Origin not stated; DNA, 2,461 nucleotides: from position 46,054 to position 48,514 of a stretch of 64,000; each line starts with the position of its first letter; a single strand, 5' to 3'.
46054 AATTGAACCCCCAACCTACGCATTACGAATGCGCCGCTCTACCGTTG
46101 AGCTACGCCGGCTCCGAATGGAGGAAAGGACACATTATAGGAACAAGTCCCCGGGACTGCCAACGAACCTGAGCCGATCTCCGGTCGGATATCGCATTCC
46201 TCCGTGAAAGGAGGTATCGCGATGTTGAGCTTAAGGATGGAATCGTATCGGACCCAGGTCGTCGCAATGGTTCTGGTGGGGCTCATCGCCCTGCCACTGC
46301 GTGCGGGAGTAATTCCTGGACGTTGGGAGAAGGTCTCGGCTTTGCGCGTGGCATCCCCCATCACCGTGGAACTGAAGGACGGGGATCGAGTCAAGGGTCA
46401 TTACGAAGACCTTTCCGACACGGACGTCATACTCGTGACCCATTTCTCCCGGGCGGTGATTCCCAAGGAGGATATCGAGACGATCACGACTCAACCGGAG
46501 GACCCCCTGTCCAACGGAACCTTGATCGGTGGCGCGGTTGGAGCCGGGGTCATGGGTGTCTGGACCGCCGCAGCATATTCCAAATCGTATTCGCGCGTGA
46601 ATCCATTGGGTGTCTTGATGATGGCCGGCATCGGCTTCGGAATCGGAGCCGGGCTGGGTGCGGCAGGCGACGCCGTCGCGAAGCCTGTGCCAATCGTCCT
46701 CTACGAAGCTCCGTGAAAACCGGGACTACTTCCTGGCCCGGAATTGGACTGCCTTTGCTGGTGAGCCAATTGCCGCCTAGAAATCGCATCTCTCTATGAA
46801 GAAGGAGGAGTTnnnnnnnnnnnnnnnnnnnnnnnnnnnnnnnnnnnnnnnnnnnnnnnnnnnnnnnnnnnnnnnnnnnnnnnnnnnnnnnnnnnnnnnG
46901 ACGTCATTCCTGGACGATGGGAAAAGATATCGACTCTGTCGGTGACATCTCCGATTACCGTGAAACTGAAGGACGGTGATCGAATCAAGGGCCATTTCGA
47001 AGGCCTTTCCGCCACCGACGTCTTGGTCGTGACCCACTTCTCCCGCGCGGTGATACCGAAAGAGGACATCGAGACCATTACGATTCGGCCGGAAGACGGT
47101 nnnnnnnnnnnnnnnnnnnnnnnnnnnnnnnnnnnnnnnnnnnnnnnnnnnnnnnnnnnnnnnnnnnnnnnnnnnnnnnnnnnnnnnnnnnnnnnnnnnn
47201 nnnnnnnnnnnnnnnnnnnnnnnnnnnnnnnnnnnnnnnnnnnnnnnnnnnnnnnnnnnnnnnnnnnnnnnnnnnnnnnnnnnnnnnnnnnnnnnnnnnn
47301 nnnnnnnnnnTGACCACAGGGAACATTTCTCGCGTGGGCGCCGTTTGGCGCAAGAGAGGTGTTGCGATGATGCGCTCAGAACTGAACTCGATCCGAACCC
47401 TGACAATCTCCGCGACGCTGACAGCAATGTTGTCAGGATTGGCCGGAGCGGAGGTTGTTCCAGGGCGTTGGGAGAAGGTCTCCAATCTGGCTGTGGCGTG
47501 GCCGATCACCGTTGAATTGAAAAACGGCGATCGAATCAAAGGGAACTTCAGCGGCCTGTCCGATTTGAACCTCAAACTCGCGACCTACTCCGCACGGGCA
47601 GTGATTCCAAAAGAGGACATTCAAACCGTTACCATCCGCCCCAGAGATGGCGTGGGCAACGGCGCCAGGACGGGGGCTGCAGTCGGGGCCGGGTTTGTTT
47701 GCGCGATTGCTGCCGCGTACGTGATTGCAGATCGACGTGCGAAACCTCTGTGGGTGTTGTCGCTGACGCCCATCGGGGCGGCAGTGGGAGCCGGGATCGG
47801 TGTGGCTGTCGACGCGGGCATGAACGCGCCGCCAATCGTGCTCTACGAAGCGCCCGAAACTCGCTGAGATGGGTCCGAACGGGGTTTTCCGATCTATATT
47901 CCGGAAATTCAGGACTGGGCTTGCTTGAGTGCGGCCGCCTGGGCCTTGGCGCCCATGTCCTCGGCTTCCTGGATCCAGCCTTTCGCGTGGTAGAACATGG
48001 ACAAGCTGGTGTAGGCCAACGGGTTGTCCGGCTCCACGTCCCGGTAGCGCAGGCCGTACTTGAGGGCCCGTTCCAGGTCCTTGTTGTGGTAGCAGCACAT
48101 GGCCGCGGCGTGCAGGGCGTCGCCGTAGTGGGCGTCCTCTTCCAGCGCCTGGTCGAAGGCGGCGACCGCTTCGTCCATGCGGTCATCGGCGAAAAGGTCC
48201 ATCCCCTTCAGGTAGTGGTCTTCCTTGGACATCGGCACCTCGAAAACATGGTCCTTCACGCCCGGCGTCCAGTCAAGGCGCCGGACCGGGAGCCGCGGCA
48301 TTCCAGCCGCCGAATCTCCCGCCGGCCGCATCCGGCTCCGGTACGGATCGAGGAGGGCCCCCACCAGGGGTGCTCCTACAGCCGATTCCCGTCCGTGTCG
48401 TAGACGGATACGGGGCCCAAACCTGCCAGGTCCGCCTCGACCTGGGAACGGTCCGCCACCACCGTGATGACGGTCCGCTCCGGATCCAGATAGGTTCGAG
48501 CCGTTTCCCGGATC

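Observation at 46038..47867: Three tandem paralogs of a small secreted glycine-zipper protein immediately downstream of tRNA-Thr(CGU)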

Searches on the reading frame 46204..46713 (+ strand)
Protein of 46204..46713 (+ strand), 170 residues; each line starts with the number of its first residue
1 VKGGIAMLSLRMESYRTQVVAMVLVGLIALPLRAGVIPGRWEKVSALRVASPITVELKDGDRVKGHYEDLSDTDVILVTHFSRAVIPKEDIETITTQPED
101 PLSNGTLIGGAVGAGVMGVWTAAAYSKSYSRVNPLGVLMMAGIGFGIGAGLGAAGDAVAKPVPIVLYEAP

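Call 5: search_protein_families(library=pfam, proteins=[window:46204-46713:+], max_evalue=10)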
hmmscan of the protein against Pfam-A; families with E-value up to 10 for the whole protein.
window:46204-46713:+ (170 aa): 1 family
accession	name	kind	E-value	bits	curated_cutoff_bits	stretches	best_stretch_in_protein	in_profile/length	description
PF14880.11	COX14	-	1.1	9.6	25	1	106-130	20-44/59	Cytochrome oxidase c assembly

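Call 6: search_protein_families(library=ncbifam, proteins=[window:46204-46713:+], max_evalue=10)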
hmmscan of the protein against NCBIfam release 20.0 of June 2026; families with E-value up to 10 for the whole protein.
window:46204-46713:+ (170 aa): 1 family
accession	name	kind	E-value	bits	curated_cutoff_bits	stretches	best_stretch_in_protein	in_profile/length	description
NF041559.1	BTH_I2691_fam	subfamily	0.12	10.8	150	1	109-156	738-786/858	T6SS effector BTH_I2691 family protein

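Call 57: search_protein_families(library=padloc, proteins=[window:46222-46713:+], max_evalue=0.1)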
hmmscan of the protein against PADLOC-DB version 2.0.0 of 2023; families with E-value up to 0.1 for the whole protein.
window:46222-46713:+ (164 aa): 0 families

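Call 58: search_protein_families(library=phrogs, proteins=[window:46222-46713:+], max_evalue=0.1)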
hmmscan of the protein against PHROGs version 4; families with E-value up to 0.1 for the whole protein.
window:46222-46713:+ (164 aa): 0 families

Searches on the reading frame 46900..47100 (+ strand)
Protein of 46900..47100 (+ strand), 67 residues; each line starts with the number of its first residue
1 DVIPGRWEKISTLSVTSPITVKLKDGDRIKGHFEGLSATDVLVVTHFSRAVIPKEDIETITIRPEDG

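Call 64: find_homologous_proteins(query=A6, max_evalue=0.001)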
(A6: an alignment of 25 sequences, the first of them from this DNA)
Query A6 (25 sequences) (67 aa, profile of the alignment): 15 proteins with E <= 0.001 among 237 candidates.
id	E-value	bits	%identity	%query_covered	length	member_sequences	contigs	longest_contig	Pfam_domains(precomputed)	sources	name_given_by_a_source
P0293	1.0e-16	78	33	84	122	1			-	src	-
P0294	1.5e-16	77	43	60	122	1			-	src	-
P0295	4.1e-16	76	22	81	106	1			-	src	-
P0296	1.4e-15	74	37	90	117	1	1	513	-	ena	-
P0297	1.8e-14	71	41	55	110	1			-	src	-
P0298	2.7e-13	67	35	84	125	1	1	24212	-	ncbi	ncbi:MAG: hypothetical protein ABR603_04875, partial [Pyrinomonadaceae bacterium]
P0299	3.1e-13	67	36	84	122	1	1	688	-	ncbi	-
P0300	6.2e-13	66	36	84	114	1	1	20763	-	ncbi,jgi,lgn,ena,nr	ncbi:MAG TPA: hypothetical protein VKB12_14015 [Pyrinomonadaceae bacterium]|nr:hypothetical protein 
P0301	1.0e-11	62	-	-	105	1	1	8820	-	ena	-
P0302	3.6e-10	57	43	31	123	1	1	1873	-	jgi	jgi:hypothetical protein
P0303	3.0e-9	54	53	28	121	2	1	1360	-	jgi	jgi:hypothetical protein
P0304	5.3e-9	53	34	55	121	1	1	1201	-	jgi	jgi:hypothetical protein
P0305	5.1e-8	50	31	63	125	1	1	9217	-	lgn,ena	-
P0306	1.2e-7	49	36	42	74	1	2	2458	-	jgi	jgi:hypothetical protein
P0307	8.2e-6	43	28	69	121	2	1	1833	-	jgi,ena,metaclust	metaclust:\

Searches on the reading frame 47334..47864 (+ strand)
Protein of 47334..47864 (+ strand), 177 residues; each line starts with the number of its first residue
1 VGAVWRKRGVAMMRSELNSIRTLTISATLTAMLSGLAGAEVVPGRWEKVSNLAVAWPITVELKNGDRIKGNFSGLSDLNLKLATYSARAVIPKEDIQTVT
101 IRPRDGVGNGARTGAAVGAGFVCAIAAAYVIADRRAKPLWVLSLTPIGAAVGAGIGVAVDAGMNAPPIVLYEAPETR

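Call 5: search_protein_families(library=pfam, proteins=[window:47334-47864:+], max_evalue=10)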
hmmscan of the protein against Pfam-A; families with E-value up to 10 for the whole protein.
window:47334-47864:+ (177 aa): 1 family
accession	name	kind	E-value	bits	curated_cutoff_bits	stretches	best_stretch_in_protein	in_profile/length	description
PF00378.25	ECH_1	-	0.16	11.7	27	1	113-154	96-135/251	Enoyl-CoA hydratase/isomerase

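Call 6: search_protein_families(library=ncbifam, proteins=[window:47334-47864:+], max_evalue=10)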
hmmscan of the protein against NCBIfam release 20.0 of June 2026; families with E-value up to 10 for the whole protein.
window:47334-47864:+ (177 aa): 4 families
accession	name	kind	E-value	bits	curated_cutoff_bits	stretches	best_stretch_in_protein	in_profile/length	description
NF047433.1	Lepto_7_Nterm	domain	0.0021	17.8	43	1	59-101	17-60/63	LA_0442/LA_0875 N-terminal domain-containing protein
NF047503.1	LB_137_fam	subfamily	0.19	11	200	1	50-103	120-175/288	LB_137 family protein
NF053611.1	YiaD_Gzip_OmpA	equivalog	2.9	7.6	175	1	109-161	23-73/206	YiaD family glycine zipper/OmpA-like lipoprotein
NF046063.1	oxepin_alt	equivalog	7.9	5.9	300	0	113-153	103-141/254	oxepin-CoA hydrolase, alternative type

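Call 57: search_protein_families(library=padloc, proteins=[window:47361-47864:+], max_evalue=0.1)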
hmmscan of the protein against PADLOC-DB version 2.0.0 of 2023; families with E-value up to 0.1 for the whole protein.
window:47361-47864:+ (168 aa): 1 family
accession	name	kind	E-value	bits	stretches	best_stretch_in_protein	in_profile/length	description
PDLC03847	BilD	-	0.015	12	1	104-124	389-409/453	-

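Call 58: search_protein_families(library=phrogs, proteins=[window:47361-47864:+], max_evalue=0.1)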
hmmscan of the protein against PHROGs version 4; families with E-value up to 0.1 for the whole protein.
window:47361-47864:+ (168 aa): 0 families

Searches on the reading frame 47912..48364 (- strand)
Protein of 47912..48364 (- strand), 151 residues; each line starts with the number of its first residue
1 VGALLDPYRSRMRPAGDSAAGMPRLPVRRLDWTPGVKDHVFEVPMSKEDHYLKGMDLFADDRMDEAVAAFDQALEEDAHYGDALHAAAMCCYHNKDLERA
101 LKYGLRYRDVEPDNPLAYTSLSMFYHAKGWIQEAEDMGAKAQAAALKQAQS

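Call 78: search_protein_families(library=pfam, proteins=[window:47912-48364:-], max_evalue=0.001)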
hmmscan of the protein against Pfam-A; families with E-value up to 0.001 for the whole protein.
window:47912-48364:- (151 aa): 6 families
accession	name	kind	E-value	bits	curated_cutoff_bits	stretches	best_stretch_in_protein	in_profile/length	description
PF14559.12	TPR_19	-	3.6e-07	30.9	25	1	57-118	1-62/68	Tetratricopeptide repeat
PF13432.12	TPR_16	-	5.6e-07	30.3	32.7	1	51-109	1-59/65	Tetratricopeptide repeat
PF13431.12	TPR_17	-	6.1e-07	29.7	24.4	0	111-135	9-33/34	Tetratricopeptide repeat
PF07719.23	TPR_2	-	1.5e-06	28.3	27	0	49-77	3-31/34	Tetratricopeptide repeat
PF00515.34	TPR_1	-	0.00021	21.4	27.8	0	50-77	4-31/34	Tetratricopeptide repeat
PF13428.12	TPR_14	-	0.00097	20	23.5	0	82-119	2-39/44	Tetratricopeptide repeat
